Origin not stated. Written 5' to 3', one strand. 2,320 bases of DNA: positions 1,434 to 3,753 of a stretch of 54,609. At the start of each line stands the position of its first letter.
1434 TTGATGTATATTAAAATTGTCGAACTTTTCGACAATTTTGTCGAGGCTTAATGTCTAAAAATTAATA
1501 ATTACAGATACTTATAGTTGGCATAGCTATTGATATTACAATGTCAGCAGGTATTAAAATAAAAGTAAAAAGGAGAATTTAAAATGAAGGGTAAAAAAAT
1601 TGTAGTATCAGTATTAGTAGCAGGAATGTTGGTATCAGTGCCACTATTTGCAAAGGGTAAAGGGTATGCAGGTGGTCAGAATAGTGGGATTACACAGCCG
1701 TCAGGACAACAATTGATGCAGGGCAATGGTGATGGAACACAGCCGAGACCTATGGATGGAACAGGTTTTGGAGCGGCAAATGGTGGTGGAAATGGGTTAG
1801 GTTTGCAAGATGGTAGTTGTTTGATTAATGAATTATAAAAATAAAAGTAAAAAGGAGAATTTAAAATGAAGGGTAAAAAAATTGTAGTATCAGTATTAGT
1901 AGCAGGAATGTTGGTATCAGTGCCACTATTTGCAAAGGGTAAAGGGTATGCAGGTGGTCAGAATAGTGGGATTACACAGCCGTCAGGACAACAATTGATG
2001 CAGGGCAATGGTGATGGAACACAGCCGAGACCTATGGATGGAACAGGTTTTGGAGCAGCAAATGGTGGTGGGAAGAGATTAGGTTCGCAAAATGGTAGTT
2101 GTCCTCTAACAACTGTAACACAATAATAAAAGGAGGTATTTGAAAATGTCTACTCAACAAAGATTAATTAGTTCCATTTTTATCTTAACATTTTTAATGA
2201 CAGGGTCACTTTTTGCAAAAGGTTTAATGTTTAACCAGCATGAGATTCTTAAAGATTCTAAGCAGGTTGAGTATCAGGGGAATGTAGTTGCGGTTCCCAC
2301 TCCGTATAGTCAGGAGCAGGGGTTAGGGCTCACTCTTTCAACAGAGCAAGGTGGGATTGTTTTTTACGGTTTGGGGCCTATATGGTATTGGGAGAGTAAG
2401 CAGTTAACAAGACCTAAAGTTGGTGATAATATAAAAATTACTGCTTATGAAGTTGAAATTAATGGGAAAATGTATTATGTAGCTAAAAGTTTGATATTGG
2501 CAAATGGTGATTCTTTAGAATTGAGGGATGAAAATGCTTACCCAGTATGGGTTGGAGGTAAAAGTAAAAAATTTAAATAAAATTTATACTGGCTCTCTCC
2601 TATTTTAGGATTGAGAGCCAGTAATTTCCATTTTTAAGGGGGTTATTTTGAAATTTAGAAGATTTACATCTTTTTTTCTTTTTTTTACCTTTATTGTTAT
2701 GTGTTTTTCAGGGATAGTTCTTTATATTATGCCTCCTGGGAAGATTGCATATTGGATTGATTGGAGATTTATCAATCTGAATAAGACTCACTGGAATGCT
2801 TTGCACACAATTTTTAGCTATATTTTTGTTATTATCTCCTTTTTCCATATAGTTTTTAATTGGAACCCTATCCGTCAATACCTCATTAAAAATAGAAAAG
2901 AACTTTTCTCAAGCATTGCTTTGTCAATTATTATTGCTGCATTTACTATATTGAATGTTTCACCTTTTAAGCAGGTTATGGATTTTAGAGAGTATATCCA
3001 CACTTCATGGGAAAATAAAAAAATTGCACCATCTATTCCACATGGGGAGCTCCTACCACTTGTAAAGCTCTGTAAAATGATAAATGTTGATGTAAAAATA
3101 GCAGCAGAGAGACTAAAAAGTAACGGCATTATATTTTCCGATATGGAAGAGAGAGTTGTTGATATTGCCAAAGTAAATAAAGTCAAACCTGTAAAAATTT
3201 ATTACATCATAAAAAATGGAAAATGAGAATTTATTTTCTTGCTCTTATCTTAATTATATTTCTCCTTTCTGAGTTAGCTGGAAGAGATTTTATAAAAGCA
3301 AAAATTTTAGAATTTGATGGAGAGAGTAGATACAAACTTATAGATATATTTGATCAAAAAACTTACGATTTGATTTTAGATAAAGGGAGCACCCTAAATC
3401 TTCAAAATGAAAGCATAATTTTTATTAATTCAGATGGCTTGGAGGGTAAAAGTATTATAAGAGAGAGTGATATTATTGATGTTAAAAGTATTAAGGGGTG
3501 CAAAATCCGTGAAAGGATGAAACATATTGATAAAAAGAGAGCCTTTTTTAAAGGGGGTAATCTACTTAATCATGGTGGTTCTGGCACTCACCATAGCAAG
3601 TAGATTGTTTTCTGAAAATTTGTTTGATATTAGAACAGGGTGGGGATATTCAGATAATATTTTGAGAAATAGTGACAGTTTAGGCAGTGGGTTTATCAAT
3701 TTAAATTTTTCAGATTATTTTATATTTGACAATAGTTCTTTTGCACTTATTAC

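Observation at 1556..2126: Fresh tandem duplication of a small secreted Gly-rich protein gene: identical leader and body, divergent Cys-containing C-terminal tails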

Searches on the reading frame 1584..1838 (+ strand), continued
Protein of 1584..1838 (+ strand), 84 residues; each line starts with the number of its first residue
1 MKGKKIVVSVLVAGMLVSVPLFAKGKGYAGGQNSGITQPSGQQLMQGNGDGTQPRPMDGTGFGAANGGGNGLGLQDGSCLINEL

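Call 83: search_protein_families(library=pfam, proteins=[L029:11882-14986:+, L029:10575-11867:+, L029:9331-10587:+, L029:8823-9248:+, L029:5489-6832:+, L029:4108-5475:+, L029:2620-4053:-, L017:8796-9242:+, L017:9242-9883:+], max_evalue=0.001)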
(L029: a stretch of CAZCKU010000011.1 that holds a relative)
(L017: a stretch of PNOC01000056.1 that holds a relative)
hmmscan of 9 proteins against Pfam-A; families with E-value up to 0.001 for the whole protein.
L029:11882-14986:+ (1034 aa): 2 families
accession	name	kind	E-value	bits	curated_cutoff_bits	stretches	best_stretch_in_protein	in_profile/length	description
PF00873.25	ACR_tran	-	4.1e-289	962.1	28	1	6-1025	2-1020/1021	AcrB/AcrD/AcrF family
PF03176.21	MMPL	-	1.5e-10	41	20.5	2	863-1023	138-300/333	MMPL family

L029:10575-11867:+ (430 aa): 2 families
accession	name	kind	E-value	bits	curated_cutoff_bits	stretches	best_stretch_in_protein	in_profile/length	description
PF16576.10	HlyD_D23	-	2.7e-52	177.6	30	1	103-338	6-214/214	Barrel-sandwich domain of CusB or HlyD membrane-fusion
PF13437.12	HlyD_3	-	3.6e-21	76.3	22.2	1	235-335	2-106/106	HlyD family secretion protein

L029:9331-10587:+ (418 aa): 1 family
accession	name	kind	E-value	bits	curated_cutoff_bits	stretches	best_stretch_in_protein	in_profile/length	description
PF02321.23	OEP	-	3.5e-40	138.2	22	2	240-414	3-187/187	Outer membrane efflux protein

L029:8823-9248:+ (141 aa): 0 families

L029:5489-6832:+ (447 aa): 11 families
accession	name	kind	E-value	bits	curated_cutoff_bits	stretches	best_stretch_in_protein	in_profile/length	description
PF00158.32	Sigma54_activat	-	5.1e-67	225.2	20.2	1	152-310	8-167/168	Sigma-54 interaction domain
PF00072.30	Response_reg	-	4.9e-29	101.2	30.2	1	8-118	1-110/111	Response regulator receiver domain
PF14532.12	Sigma54_activ_2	-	3.7e-19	69.8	25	1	157-315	12-138/138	Sigma-54 interaction domain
PF25601.1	AAA_lid_14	-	5.8e-16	58.5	27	1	316-385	1-70/87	AAA+ ATPase lid domain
PF02954.25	HTH_8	-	2.7e-13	49.8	22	1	400-438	4-42/42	Bacterial regulatory protein, Fis family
PF07728.20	AAA_5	-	1.8e-08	34.9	22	1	169-301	2-135/139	AAA domain (dynein-related subfamily)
PF00004.35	AAA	-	1e-07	32.9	21.2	1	169-288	1-111/131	ATPase family associated with various cellular activities (AAA)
PF01078.27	Mg_chelatase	-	1.9e-06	27.8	20.3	0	223-285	93-157/207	Magnesium chelatase, subunit ChlI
PF00493.29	MCM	-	3e-05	23.7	23.3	1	148-300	40-187/224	MCM P-loop domain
PF13191.12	AAA_16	-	3.3e-05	24.9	32.6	1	160-263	16-123/167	AAA ATPase domain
PF13245.12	AAA_19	-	0.00026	21.6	25.1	0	226-263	81-117/134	AAA domain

L029:4108-5475:+ (455 aa): 5 families
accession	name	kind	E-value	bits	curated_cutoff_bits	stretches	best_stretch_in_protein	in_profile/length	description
PF02518.31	HATPase_c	-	6e-24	85.1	26.4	1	344-452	2-109/111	Histidine kinase-, DNA gyrase B-, and HSP90-like ATPase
PF00512.31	HisKA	-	4.9e-16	59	26.9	1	238-299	2-64/66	His Kinase A (phospho-acceptor) domain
PF13589.12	HATPase_c_3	-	2.8e-05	24.6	25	1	349-413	4-62/137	Histidine kinase-, DNA gyrase B-, and HSP90-like ATPase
PF13581.12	HATPase_c_2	-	3.5e-05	24.2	27.4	1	363-447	46-124/127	Histidine kinase-like ATPase domain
PF14501.12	HATPase_c_5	-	0.0003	21.1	22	1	348-440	6-92/102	GHKL domain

L029:2620-4053:- (477 aa): 5 families
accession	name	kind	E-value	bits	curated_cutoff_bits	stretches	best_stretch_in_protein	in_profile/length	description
PF11783.13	Cytochrome_cB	-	3.7e-59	199.9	22.1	1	292-454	1-172/173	Cytochrome c bacterial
PF14522.11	Cytochrome_C7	-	7.6e-09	35.7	24.8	0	211-281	4-66/67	Cytochrome c7 and related cytochrome c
PF13435.11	Cytochrome_C554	-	2.4e-05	25.6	20.8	0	215-255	42-83/84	Cytochrome c554 and c-prime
PF14537.11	Cytochrom_c3_2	-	3.5e-05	24.6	25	0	221-281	6-64/79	Cytochrome c3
PF09699.15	Paired_CXXCH_1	-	7.9e-05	22.7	20.6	0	41-61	20-40/41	Doubled CXXCH motif (Paired_CXXCH_1)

L017:8796-9242:+ (148 aa): 5 families
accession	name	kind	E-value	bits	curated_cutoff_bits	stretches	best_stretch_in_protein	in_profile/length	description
PF00085.26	Thioredoxin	-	3.9e-07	30.4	23.5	1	47-129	7-88/103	Thioredoxin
PF13098.12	Thioredoxin_2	-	2e-05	25.3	27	1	54-143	2-103/104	Thioredoxin-like domain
PF08534.16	Redoxin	-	4.1e-05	23.8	26.6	1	52-128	25-100/148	Redoxin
PF13905.12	Thioredoxin_8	-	5.5e-05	23.9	27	0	57-108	1-52/94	Thioredoxin-like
PF13848.12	Thioredoxin_6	-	0.00014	22.3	27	1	55-135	92-171/184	Thioredoxin-like domain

L017:9242-9883:+ (213 aa): 2 families
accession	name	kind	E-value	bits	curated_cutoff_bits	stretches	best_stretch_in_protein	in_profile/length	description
PF02683.22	DsbD_TM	-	7.4e-16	58.5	27.1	1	8-203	5-212/219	Cytochrome C biogenesis protein transmembrane domain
PF13386.12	DsbD_2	-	7.8e-09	36.1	24.9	1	13-204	4-199/199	Cytochrome C biogenesis protein transmembrane region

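Call 84: search_protein_families(library=ncbifam, proteins=[L029:11882-14986:+, L029:10575-11867:+, L029:9331-10587:+, L029:5489-6832:+, L050:5937-7265:-, L010:8293-9021:+], max_evalue=1e-10)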
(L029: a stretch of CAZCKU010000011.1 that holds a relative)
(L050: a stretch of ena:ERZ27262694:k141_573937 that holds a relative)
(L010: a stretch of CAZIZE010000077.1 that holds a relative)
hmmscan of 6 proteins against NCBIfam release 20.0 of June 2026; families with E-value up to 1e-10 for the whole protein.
L029:11882-14986:+ (1034 aa): 11 families
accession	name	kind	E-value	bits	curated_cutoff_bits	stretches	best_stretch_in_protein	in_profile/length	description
TIGR00914.1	2A0601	subfamily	0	1155.6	701.45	1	1-1032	1-1042/1051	CusA/CzcA family heavy metal efflux RND transporter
NF033617.1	RND_permease_2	subfamily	1.6e-159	532.9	1250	1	16-1026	11-1008/1009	multidrug efflux RND transporter permease subunit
NF000282.2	RND_permease_1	subfamily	1.7e-136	456.7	1250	1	17-1026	12-1028/1029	multidrug efflux RND transporter permease subunit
TIGR00915.1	2A0602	subfamily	1.4e-119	400.6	940.35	1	19-1023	15-1026/1050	efflux RND transporter permease subunit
NF007905.0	PRK10614.1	equivalog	1.4e-97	327.6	1774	1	16-1030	14-1013/1025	multidrug efflux RND transporter permease subunit MdtC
NF007798.0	PRK10503.1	equivalog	1.2e-96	324.4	1584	1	19-1027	26-1024/1040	MdtB/MuxB family multidrug efflux RND transporter permease subunit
NF000037.1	RND_perm_OqxB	exception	7e-86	289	2200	1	17-1025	15-1034/1050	multidrug efflux RND transporter permease subunit OqxB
NF007131.0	PRK09577.1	equivalog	1.1e-85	288.2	1768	1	18-1022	14-1019/1045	multidrug efflux RND transporter permease subunit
NF007842.1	PRK10555.1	equivalog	8.5e-84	282.1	1854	1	18-1028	14-1029/1036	multidrug efflux RND transporter permease AcrD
NF007133.0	PRK09579.1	equivalog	1.6e-83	280.9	1763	1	14-1029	12-1006/1017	multidrug efflux RND transporter permease subunit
NF011706.2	PRK15127.1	equivalog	2.2e-67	227.8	2150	1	19-1025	15-1029/1049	multidrug efflux RND transporter permease subunit AcrB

L029:10575-11867:+ (430 aa): 14 families
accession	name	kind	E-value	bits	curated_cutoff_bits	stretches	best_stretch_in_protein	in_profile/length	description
TIGR00999.1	8a0102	subfamily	1.6e-54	184.8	319.3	1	135-414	1-271/271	CzcB/NccB family metal efflux transporter periplasmic adaptor subunit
TIGR01730.1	RND_mfp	subfamily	6.7e-51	173.2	94.9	1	96-414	6-314/322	efflux RND transporter periplasmic adaptor subunit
NF045680.1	DiMtlExpIhpB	equivalog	2.9e-43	148.1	450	1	235-421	140-322/326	divalent metal ion exporter adaptor subunit IhpB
NF007303.0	PRK09783.1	subfamily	1.1e-19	70.2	390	1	234-417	216-396/414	copper/silver efflux system membrane fusion protein CusB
TIGR00998.1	8a0101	subfamily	2.9e-19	69.2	390.8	1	235-309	207-282/334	EmrA/EmrK family multidrug efflux transporter periplasmic adaptor subunit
NF002939.0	PRK03598.1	equivalog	3.6e-19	69.1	393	1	151-311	109-283/332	secretion protein HlyD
NF007362.0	PRK09859.1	equivalog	1.3e-17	64.1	738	1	116-416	61-366/385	multidrug transporter subunit MdtE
TIGR02971.1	heterocyst_DevB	subfamily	2.6e-17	63.2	129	1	235-316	207-286/327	ABC exporter membrane fusion protein, DevB family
NF000272.2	OqxA_adapt_sub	exception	2e-15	56.6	835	1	115-409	66-366/391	multidrug efflux RND transporter periplasmic adaptor subunit OqxA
NF045904.1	RND-peri-MexE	equivalog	5.4e-15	55.2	714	1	114-409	61-356/390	multidrug efflux RND transporter periplasmic adaptor subunit MexE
NF007785.0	PRK10476.1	equivalog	1.3e-14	53.8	376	1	160-315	124-291/347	multidrug transporter subunit MdtN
NF033138.2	RND-peri-MexC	equivalog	6.1e-12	45.4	625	0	87-415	36-365/375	MexC family multidrug efflux RND transporter periplasmic adaptor subunit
NF008606.0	PRK11578.1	equivalog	1.6e-11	44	342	1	115-407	60-362/371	macrolide transporter subunit MacA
NF033834.1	RND_adapt_MexA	exception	6.4e-11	42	750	0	85-409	32-348/373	multidrug efflux RND transporter periplasmic adaptor subunit MexA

L029:9331-10587:+ (418 aa): 2 families
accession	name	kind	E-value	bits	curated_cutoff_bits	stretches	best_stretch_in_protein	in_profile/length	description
TIGR01844.1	type_I_sec_TolC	subfamily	1.6e-17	63.7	225.15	1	29-414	2-398/414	TolC family outer membrane protein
TIGR01845.1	outer_NodT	subfamily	2.1e-16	59.8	210.05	1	32-415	59-459/460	efflux transporter outer membrane subunit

L029:5489-6832:+ (447 aa): 72 families (the best 25 are shown)
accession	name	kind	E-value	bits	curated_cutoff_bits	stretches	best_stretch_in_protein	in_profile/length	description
NF008469.0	PRK11361.1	equivalog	2.4e-125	418.8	714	1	6-441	5-457/461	acetoacetate metabolism transcriptional regulator AtoC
TIGR01818.1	ntrC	equivalog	1.1e-112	377.2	558.6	1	8-370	1-362/463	nitrogen regulation protein NR(I)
TIGR02915.1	PEP_resp_reg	equivalog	4.2e-101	339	502.6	1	9-440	2-444/445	PEP-CTERM-box response regulator transcription factor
NF049963.1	RespRegFlgRCampy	domain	5e-100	335.3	750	1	29-439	25-428/429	fla regulon two-component system response regulator FlgR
NF007689.0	PRK10365.1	equivalog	5e-99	332.1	760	1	1-435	1-439/441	sigma-54-dependent response regulator transcription factor ZraR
NF041552.1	TF_PrdR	equivalog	2e-98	330.2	795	1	152-439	276-577/577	sigma-54 dependent transcriptional regulator PrdR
NF041946.1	LuxO_transreg_Vib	equivalog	2.7e-98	329.8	800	1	11-382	2-373/463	quorum-sensing sigma-54 dependent transcriptional regulator LuxO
TIGR01817.1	nifA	equivalog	5e-97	325.9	528.85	1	152-378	205-431/534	nif-specific transcriptional activator NifA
NF008176.1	PRK10923.1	equivalog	2.2e-94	316.7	620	1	7-368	5-364/469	nitrogen regulation protein NR(I)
NF003451.0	PRK05022.1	equivalog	4.1e-90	302.9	476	1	152-378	199-426/512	nitric oxide reductase transcriptional regulator NorR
NF011695.0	PRK15115.1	equivalog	2e-89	300.4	763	1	1-373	2-366/445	two-component system response regulator GlrR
NF051870.1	NAssimRespRegNtrX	equivalog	1.2e-88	298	600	1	8-393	4-387/452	nitrogen assimilation response regulator NtrX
NF050807.1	TransRegFlbDCaul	equivalog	9.2e-88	295.1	750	1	156-391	131-367/454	sigma-54-dependent transcriptional regulator FlbD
NF011958.0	PRK15429.1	equivalog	5e-86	289.8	830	1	153-441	389-687/692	formate hydrogenlyase transcriptional activator FlhA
NF038308.1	RNA_repair_RtcR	equivalog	4.5e-84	283.2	650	1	153-382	190-429/530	RNA repair transcriptional activator RtcR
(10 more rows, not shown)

L050:5937-7265:- (442 aa): 65 families (the best 25 are shown)
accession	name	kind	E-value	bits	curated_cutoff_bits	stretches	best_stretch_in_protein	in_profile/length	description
NF008469.0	PRK11361.1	equivalog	1.1e-140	469.5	714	1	2-439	6-456/461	acetoacetate metabolism transcriptional regulator AtoC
NF041552.1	TF_PrdR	equivalog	3.7e-120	401.9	795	1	106-438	241-577/577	sigma-54 dependent transcriptional regulator PrdR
TIGR01818.1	ntrC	equivalog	6.3e-120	401.1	558.6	1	3-434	1-460/463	nitrogen regulation protein NR(I)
NF007689.0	PRK10365.1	equivalog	1.6e-118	396.3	760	1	2-434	7-439/441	sigma-54-dependent response regulator transcription factor ZraR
TIGR02915.1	PEP_resp_reg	equivalog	3.8e-117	391.9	502.6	1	3-440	1-445/445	PEP-CTERM-box response regulator transcription factor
NF011695.0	PRK15115.1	equivalog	5.4e-112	374.8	763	1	2-433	8-431/445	two-component system response regulator GlrR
NF041946.1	LuxO_transreg_Vib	equivalog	3.3e-111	372.3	800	1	7-437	3-435/463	quorum-sensing sigma-54 dependent transcriptional regulator LuxO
TIGR01817.1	nifA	equivalog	1.7e-110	370.4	528.85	1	124-373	186-438/534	nif-specific transcriptional activator NifA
NF050807.1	TransRegFlbDCaul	equivalog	9.3e-107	357.7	750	1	1-438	1-439/454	sigma-54-dependent transcriptional regulator FlbD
NF049963.1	RespRegFlgRCampy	domain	1.5e-104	350.3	750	1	22-439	23-429/429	fla regulon two-component system response regulator FlgR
NF003451.0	PRK05022.1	equivalog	1e-103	347.8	476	1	102-427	158-498/512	nitric oxide reductase transcriptional regulator NorR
NF038308.1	RNA_repair_RtcR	equivalog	5.8e-102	342.2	650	1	109-439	157-518/530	RNA repair transcriptional activator RtcR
NF051870.1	NAssimRespRegNtrX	equivalog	6.6e-100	335.1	600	1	2-434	3-447/452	nitrogen assimilation response regulator NtrX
NF008176.1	PRK10923.1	equivalog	4.4e-99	332.2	620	1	3-385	6-393/469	nitrogen regulation protein NR(I)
NF011958.0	PRK15429.1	equivalog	4.8e-85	286.6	830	1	144-427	389-674/692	formate hydrogenlyase transcriptional activator FlhA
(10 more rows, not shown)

L010:8293-9021:+ (242 aa): 0 families

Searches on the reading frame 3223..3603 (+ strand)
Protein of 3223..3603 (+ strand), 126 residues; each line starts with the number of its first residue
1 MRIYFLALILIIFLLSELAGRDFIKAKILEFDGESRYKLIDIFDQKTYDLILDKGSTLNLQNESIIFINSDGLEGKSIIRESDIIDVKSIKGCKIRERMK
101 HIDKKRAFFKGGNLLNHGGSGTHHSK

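Call 4: search_protein_families(library=pfam, proteins=[window:3223-3603:+], max_evalue=1)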
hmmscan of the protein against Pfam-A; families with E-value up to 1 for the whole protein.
window:3223-3603:+ (126 aa): 1 family
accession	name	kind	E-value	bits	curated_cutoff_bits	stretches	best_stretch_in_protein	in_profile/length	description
PF24680.1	SH3_Hsr9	-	0.17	12.1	27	1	20-87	7-74/116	Hsr-9 Tudor domain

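Call 5: search_protein_families(library=ncbifam, proteins=[window:3223-3603:+], max_evalue=1)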
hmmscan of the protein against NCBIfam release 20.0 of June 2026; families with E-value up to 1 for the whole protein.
window:3223-3603:+ (126 aa): 0 families

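Call 83: search_protein_families(library=pfam, proteins=[window:3223-3603:+], max_evalue=0.001)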
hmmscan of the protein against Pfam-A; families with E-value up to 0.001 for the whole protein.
window:3223-3603:+ (126 aa): 0 families
